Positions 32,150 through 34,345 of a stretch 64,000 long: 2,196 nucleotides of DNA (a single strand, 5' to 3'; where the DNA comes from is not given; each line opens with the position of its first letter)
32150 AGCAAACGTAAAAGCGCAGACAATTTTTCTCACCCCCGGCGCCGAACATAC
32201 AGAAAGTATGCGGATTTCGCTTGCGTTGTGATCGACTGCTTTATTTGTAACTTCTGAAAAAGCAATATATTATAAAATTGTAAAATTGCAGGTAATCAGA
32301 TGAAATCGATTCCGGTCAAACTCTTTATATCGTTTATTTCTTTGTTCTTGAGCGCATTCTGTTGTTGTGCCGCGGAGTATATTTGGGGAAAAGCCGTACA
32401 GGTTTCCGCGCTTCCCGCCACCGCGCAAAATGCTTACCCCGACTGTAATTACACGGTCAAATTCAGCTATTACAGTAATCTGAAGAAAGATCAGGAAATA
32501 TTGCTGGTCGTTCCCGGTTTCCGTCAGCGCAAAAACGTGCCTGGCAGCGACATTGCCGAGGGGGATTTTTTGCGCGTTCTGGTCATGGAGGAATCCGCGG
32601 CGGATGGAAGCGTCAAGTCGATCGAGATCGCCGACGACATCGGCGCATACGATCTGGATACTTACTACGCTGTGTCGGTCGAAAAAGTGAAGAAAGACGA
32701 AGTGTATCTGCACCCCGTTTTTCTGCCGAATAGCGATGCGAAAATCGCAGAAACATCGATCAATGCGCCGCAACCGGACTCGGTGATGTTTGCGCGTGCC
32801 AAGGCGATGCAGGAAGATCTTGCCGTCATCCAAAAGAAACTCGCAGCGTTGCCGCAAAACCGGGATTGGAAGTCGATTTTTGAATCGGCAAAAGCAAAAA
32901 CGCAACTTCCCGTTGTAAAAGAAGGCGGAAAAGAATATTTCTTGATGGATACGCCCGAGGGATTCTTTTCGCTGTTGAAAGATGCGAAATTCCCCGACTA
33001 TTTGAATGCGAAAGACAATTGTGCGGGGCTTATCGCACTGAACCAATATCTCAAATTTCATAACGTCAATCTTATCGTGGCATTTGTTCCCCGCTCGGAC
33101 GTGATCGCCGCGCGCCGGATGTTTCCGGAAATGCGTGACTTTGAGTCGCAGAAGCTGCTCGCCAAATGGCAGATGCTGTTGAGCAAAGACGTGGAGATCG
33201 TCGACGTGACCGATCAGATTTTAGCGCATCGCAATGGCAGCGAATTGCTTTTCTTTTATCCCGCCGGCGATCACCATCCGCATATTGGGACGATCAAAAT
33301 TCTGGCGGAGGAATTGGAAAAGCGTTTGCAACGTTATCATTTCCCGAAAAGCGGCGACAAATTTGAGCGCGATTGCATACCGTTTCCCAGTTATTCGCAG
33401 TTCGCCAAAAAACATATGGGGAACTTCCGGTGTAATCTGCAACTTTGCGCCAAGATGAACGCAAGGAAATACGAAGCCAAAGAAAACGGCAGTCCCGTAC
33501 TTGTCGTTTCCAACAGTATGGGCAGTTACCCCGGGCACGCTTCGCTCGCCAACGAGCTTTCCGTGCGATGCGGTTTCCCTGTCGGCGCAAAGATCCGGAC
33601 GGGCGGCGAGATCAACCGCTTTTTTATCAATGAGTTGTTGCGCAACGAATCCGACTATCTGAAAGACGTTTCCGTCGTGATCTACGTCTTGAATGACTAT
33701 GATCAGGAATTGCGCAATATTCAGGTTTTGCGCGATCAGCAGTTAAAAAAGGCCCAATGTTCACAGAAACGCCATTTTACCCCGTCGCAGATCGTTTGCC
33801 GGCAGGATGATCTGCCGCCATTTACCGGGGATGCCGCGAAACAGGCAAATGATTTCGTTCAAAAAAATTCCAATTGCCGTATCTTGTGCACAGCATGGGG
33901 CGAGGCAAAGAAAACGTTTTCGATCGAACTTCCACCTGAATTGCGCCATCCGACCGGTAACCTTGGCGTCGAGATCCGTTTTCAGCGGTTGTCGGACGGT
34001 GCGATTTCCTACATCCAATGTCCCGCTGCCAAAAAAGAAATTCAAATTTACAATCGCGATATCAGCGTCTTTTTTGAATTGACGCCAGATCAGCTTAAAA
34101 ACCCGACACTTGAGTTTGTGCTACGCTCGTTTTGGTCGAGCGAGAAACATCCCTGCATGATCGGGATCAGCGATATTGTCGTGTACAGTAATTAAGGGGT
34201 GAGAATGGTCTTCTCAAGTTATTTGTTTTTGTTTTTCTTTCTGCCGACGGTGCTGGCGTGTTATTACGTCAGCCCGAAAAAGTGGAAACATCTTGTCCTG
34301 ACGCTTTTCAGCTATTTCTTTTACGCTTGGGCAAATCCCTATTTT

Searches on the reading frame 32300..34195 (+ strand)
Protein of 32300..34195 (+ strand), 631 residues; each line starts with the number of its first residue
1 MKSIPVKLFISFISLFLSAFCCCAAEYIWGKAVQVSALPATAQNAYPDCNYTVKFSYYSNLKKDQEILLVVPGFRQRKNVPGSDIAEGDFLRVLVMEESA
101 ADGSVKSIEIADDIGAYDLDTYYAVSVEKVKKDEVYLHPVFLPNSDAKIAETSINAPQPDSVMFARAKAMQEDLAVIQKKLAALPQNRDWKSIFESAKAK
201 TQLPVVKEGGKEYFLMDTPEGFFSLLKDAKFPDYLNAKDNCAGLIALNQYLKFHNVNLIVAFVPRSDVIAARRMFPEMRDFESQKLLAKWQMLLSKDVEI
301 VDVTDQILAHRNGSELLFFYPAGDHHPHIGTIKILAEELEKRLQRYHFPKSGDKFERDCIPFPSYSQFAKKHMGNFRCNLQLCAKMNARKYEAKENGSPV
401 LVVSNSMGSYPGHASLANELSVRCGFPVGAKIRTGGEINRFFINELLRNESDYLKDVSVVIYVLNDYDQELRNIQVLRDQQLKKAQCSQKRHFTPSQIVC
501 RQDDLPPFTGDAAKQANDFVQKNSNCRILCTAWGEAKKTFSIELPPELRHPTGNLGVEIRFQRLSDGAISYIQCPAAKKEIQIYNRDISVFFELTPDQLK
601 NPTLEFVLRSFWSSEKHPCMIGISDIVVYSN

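Call 8: search_protein_families(library=pfam, proteins=[window:32300-34195:+], max_evalue=0.001)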
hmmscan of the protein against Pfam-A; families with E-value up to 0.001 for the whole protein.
window:32300-34195:+ (631 aa): 0 families

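Call 9: search_protein_families(library=ncbifam, proteins=[window:32300-34195:+], max_evalue=0.01)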
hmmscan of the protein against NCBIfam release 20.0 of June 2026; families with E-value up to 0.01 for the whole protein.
window:32300-34195:+ (631 aa): 0 families

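Call 29: search_protein_families(library=ncbifam, proteins=[window:32300-34195:+], max_evalue=1)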
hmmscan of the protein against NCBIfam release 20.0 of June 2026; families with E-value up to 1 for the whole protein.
window:32300-34195:+ (631 aa): 1 family
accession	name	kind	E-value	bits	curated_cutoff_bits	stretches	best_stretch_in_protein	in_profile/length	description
TIGR00489.1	aEF-1_beta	equivalog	0.19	11.8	61.2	1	267-309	3-45/88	elongation factor 1-beta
